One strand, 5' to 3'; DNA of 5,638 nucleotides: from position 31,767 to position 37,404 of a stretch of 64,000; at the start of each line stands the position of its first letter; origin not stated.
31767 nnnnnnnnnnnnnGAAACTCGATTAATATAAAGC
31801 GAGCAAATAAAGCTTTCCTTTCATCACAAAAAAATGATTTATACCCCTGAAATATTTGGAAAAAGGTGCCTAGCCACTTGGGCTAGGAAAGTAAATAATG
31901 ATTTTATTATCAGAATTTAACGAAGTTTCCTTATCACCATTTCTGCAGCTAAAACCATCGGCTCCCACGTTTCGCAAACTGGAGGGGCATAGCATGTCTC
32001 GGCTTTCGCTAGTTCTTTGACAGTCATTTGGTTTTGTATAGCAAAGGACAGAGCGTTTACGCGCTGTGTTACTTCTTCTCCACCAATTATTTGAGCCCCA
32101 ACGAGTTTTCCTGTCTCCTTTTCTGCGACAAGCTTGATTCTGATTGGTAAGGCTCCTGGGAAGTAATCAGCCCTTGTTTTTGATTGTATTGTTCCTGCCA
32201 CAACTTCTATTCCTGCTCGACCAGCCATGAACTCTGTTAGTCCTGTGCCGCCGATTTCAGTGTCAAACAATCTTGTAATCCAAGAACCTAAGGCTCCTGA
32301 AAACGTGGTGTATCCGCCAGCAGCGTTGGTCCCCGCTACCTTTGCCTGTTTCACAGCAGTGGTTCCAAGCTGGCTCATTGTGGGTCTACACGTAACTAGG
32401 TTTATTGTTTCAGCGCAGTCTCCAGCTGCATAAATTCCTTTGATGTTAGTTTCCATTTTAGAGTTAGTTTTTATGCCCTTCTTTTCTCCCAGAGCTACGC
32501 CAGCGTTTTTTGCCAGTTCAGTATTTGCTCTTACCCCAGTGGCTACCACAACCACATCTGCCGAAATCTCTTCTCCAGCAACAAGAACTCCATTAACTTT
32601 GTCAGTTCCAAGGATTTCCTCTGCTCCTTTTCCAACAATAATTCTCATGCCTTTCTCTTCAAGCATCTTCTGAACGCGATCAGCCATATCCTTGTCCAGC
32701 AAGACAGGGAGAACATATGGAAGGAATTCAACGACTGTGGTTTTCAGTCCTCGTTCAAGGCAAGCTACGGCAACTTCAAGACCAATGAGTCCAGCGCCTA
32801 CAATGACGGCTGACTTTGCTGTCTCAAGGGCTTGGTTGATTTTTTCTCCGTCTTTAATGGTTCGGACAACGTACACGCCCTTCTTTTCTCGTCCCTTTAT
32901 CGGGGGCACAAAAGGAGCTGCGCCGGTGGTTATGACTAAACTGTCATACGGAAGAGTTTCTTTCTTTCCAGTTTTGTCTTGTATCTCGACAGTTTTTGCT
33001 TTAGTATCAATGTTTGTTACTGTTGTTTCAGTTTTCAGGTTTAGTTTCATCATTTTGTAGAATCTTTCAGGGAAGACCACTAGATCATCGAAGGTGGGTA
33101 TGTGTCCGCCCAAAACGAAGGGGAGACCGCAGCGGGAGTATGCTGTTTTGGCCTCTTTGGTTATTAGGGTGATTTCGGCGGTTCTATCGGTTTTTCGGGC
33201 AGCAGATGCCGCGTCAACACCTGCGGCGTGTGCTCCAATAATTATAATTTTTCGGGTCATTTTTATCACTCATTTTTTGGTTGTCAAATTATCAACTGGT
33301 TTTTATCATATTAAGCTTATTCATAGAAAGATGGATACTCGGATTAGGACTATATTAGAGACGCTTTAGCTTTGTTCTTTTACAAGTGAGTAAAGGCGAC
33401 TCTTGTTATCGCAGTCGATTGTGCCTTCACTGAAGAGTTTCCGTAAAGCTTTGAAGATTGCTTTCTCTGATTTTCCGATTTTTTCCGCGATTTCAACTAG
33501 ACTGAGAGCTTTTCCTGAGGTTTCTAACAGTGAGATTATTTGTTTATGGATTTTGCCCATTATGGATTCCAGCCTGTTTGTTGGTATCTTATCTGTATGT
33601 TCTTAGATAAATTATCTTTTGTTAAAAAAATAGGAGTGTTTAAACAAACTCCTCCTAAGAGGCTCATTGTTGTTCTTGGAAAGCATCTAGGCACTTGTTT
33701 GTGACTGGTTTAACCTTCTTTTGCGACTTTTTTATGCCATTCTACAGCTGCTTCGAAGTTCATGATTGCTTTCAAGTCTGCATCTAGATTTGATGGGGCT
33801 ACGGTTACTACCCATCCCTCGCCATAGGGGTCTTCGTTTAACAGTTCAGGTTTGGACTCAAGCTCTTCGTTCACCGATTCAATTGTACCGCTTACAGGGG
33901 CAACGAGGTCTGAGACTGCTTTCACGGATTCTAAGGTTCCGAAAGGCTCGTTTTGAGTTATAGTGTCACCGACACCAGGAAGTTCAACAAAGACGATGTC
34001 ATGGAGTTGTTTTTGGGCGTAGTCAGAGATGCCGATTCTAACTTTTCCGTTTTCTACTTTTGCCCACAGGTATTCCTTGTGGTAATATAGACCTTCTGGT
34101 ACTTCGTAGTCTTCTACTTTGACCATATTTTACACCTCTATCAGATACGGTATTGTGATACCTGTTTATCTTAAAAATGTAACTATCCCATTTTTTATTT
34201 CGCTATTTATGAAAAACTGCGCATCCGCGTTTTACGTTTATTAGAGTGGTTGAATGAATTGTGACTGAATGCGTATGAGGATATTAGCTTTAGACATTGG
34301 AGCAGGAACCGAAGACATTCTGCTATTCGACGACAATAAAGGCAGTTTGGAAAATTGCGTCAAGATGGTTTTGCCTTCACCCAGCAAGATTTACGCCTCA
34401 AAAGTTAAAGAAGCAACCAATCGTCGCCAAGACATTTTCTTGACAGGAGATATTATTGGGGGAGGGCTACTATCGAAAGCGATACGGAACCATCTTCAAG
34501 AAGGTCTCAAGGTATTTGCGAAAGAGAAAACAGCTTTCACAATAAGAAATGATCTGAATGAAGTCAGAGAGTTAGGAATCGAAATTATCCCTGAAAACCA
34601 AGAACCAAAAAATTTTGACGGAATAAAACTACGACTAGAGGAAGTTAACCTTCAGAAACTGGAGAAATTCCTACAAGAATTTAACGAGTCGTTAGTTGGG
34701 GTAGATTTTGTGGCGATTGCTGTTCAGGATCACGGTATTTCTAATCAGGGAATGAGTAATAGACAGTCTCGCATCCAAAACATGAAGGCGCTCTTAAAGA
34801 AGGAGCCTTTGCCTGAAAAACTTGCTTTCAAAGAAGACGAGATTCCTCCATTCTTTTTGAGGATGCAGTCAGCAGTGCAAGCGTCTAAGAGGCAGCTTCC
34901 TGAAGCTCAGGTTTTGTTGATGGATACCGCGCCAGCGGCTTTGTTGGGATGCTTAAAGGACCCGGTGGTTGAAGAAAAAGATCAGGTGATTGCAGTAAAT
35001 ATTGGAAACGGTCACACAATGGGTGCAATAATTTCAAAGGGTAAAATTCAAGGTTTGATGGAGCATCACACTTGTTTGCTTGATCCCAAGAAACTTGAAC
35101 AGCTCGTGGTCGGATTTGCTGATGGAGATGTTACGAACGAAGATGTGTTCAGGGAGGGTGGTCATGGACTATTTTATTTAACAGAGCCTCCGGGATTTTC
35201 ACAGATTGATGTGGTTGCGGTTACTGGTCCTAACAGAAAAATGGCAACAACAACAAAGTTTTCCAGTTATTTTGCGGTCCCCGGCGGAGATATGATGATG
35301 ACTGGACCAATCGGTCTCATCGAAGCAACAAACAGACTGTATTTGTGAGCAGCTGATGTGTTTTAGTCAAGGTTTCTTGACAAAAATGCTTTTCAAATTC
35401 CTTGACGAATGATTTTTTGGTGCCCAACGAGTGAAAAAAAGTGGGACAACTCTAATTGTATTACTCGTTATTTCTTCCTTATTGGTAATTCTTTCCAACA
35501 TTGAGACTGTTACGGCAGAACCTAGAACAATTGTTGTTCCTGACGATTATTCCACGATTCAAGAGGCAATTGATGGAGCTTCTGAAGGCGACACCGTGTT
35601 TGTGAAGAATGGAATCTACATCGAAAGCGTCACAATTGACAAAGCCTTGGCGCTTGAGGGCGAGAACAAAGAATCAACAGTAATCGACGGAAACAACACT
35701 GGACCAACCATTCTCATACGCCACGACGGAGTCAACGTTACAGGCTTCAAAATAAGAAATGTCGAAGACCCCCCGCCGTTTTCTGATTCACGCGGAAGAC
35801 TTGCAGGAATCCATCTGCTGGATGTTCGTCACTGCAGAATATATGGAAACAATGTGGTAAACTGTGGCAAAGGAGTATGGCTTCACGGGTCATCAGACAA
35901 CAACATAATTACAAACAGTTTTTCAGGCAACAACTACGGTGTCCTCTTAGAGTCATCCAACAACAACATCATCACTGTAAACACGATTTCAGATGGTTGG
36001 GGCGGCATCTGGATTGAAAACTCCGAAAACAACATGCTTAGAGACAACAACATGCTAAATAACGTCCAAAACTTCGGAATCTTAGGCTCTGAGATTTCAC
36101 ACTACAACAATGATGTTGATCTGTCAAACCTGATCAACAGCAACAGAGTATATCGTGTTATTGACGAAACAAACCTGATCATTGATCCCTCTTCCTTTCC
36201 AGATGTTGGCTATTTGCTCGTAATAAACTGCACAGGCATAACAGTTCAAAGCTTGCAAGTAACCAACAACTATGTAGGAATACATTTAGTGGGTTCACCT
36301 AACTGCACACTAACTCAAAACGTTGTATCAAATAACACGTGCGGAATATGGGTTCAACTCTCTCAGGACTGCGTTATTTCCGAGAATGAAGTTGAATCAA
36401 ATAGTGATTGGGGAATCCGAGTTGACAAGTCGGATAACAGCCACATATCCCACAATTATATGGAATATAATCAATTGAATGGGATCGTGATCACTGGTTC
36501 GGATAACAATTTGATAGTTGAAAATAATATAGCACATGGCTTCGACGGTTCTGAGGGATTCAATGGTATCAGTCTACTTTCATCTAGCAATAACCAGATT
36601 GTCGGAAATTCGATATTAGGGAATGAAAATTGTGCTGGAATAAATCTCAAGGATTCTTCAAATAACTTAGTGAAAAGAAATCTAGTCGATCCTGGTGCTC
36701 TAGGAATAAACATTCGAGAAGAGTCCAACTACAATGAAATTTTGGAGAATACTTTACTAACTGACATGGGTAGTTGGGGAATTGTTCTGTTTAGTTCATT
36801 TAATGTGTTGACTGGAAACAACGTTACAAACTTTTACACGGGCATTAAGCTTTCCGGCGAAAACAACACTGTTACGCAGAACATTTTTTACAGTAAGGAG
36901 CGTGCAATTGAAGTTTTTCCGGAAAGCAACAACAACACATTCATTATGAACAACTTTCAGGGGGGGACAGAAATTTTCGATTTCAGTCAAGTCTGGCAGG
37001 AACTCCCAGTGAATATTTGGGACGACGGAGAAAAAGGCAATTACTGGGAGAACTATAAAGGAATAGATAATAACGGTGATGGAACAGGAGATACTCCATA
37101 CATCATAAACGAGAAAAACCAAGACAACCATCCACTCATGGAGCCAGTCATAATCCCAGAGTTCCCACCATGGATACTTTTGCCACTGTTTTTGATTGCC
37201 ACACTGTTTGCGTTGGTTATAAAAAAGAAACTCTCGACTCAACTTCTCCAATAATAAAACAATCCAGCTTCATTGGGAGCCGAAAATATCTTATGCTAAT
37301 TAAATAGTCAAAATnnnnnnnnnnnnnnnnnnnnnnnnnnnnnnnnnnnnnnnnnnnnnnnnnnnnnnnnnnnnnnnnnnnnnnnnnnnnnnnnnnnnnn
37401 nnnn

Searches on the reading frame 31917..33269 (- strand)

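Call 8: search_protein_families(library=pfam, proteins=[window:31917-33269:-], max_evalue=0.00001)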
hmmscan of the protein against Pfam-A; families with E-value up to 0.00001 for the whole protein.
window:31917-33269:- (450 aa): 8 families
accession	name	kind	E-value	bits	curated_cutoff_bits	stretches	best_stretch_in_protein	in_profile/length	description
PF07992.20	Pyr_redox_2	-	5.4e-63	213.6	26.1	1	7-293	2-285/291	Pyridine nucleotide-disulphide oxidoreductase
PF00070.33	Pyr_redox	-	8.5e-19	68.3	22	1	154-230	2-79/82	Pyridine nucleotide-disulphide oxidoreductase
PF02852.28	Pyr_redox_dim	-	1.2e-17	64.6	25.3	1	335-436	7-107/110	Pyridine nucleotide-disulphide oxidoreductase, dimerisation domain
PF13738.12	Pyr_redox_3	-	2.6e-15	56.9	30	1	60-283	80-305/305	Pyridine nucleotide-disulphide oxidoreductase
PF00890.30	FAD_binding_2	-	1.6e-07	31.3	20.4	0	154-181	2-29/414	FAD binding domain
PF01266.30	DAO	-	1.5e-06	28.4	27.9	0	196-259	152-216/353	FAD dependent oxidoreductase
PF03486.20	HI0933_like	-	2.1e-06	27.8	50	0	7-41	2-34/244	HI0933-like protein Rossmann domain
PF13434.12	Lys_Orn_oxgnase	-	3e-06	27.1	21.3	0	80-177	114-214/339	L-lysine 6-monooxygenase/L-ornithine 5-monooxygenase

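Call 43: search_protein_families(library=ncbifam, proteins=[window:31917-33269:-], max_evalue=0.00001)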
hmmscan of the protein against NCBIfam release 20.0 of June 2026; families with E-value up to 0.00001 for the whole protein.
window:31917-33269:- (450 aa): 48 families (the best 25 are shown)
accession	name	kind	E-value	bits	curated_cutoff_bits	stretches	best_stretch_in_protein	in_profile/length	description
TIGR03385.1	CoA_CoA_reduc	equivalog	6.8e-112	374.4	578.8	1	7-442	1-439/439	CoA-disulfide reductase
NF007123.0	PRK09564.1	equivalog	2.5e-103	346.1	458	1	7-441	2-439/444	CoA-disulfide reductase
NF046103.1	NOXase_Strep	equivalog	4e-73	246.9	600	1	7-436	1-432/442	H2O-forming NADH oxidase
NF010037.0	PRK13512.1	equivalog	5.6e-66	223.2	394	1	6-432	2-424/438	CoA-disulfide reductase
TIGR02374.1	nitri_red_nirB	equivalog_domain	2.3e-62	211.5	578.35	1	8-343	1-329/794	nitrite reductase large subunit NirB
NF045765.1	PhenlGlyoxDHPadH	equivalog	3e-60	204.3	475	1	7-327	4-320/416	NADH-dependent phenylglyoxylate dehydrogenase subunit epsilon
NF003437.0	PRK04965.1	equivalog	1.5e-51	175.6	392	1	4-288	1-277/378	NADH:flavorubredoxin reductase NorW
NF011565.0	PRK14989.1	subfamily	3e-46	157.9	883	1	8-346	6-337/847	nitrite reductase large subunit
NF042949.2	3PPDioc_HcaD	equivalog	8.4e-45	153.1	450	1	6-290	2-280/386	3-phenylpropionate/cinnamic acid dioxygenase ferredoxin--NAD(+) reductase subunit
TIGR01350.1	lipoamide_DH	equivalog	1.5e-40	139.3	408.8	1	89-439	114-451/461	dihydrolipoyl dehydrogenase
NF007286.0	PRK09754.1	equivalog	4e-38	131.2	447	1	6-288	4-279/400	phenylpropionate dioxygenase ferredoxin reductase subunit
NF041682.1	ant_diox_AndAa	equivalog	1e-36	126.5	650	1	6-342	4-334/406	anthranilate 1,2-dioxygenase system ferredoxin--NAD(+) reductase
TIGR02053.1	MerA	equivalog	6.4e-35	121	454.45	1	90-427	115-439/465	mercury(II) reductase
NF004943.0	PRK06292.2-1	equivalog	3.5e-34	118.3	432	1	84-424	109-438/456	dihydrolipoyl dehydrogenase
NF041853.1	hythiocyan_redase_MerA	equivalog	4.1e-31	108.3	650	1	78-422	86-422/440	hypothiocyanous acid reductase MerA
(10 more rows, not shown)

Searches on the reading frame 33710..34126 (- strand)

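Call 8: search_protein_families(library=pfam, proteins=[window:33710-34126:-], max_evalue=0.00001)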
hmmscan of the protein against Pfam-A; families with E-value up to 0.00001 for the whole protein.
window:33710-34126:- (138 aa): 1 family
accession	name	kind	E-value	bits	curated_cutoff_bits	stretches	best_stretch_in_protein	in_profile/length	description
PF01597.25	GCV_H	-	8.7e-39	132.6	22.2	1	13-132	1-120/122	Glycine cleavage H-protein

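Call 43: search_protein_families(library=ncbifam, proteins=[window:33710-34126:-], max_evalue=0.00001)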
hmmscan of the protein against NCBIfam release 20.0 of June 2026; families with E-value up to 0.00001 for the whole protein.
window:33710-34126:- (138 aa): 4 families
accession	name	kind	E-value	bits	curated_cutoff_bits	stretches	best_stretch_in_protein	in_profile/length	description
NF002270.0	PRK01202.1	subfamily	4.5e-44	149.4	117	1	7-130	2-125/129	glycine cleavage system protein GcvH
TIGR00527.1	gcvH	equivalog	3.1e-40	137.2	115.85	1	8-126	1-120/129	glycine cleavage system protein GcvH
TIGR03077.1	not_gcvH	equivalog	4.5e-17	62.1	144.05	1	19-110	6-98/110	glycine cleavage protein H-like protein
NF045810.1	GcvH_rel_desulf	equivalog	1.4e-10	41.1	150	1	8-126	11-130/167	GcvH-related protein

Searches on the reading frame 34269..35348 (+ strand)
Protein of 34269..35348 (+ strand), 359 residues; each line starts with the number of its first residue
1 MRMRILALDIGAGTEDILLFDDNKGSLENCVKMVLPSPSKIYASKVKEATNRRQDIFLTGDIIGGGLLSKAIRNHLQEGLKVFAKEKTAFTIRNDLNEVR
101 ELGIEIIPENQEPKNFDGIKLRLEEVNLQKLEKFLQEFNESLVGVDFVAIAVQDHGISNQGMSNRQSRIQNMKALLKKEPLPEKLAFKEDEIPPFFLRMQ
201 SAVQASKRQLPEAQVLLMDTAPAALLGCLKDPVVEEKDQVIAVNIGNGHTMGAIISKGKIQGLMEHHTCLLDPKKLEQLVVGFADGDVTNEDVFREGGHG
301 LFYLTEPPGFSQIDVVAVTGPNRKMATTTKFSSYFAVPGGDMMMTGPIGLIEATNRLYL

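Call 9: search_protein_families(library=pfam, proteins=[window:34269-35348:+], max_evalue=0.00001)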
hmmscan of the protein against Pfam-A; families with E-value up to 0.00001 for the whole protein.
window:34269-35348:+ (359 aa): 1 family
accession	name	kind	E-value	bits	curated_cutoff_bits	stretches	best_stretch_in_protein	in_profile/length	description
PF08735.15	DUF1786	-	2.9e-77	259.8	25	1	64-325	2-252/252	Putative pyruvate format-lyase activating enzyme (DUF1786)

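Call 43: search_protein_families(library=ncbifam, proteins=[window:34269-35348:+], max_evalue=0.00001)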
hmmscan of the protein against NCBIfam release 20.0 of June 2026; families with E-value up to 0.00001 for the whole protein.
window:34269-35348:+ (359 aa): 0 families

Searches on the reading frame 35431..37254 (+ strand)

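Call 9: search_protein_families(library=pfam, proteins=[window:35431-37254:+], max_evalue=0.00001)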
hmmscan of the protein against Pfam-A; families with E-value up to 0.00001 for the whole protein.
window:35431-37254:+ (607 aa): 2 families
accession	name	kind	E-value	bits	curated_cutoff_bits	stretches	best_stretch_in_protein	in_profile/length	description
PF05048.19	NosD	-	3.6e-53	180.6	23.6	3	263-400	42-174/212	Periplasmic copper-binding protein (NosD)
PF13229.12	Beta_helix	-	3.7e-38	131.1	25.9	2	263-370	27-136/158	Right handed beta helix region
